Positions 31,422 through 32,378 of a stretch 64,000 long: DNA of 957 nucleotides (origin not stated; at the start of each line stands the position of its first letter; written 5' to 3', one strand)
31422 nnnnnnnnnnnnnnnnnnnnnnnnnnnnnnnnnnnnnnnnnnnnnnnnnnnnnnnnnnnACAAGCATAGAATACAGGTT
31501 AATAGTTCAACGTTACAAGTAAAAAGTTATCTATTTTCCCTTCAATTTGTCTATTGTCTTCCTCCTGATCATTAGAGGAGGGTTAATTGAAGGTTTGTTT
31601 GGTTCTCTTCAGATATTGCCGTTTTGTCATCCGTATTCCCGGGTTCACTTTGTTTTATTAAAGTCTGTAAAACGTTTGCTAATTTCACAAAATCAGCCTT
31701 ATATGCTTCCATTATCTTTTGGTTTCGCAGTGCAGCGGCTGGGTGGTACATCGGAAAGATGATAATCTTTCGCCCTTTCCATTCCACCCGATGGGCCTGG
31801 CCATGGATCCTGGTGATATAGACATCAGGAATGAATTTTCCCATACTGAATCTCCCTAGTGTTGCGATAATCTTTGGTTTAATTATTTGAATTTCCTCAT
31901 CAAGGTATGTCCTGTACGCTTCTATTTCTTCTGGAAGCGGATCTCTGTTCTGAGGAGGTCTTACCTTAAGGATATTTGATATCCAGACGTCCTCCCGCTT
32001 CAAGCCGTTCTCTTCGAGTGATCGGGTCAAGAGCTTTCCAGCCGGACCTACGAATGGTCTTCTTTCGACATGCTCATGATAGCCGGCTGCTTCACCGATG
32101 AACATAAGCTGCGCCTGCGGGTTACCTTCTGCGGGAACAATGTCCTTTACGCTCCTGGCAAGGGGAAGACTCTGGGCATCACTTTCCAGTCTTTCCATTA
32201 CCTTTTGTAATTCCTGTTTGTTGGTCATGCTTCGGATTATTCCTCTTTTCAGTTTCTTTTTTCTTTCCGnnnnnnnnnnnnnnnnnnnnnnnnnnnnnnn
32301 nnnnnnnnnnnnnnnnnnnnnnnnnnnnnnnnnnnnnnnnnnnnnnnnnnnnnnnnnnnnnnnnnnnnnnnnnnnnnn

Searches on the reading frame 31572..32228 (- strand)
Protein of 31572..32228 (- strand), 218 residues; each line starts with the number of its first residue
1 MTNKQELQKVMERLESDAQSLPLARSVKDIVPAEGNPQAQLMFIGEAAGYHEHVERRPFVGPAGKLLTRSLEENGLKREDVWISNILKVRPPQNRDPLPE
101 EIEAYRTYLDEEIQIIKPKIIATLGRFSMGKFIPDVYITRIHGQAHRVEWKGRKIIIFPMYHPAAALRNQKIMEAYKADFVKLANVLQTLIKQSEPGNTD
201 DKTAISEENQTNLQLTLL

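Call 3: search_protein_families(library=pfam, proteins=[window:31572-32228:-], max_evalue=0.01)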
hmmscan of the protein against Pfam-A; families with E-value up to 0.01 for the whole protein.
window:31572-32228:- (218 aa): 1 family
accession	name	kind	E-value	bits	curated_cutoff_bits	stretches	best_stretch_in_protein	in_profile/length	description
PF03167.25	UDG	-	3.1e-31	108.8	24.3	1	33-180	2-136/141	Uracil DNA glycosylase superfamily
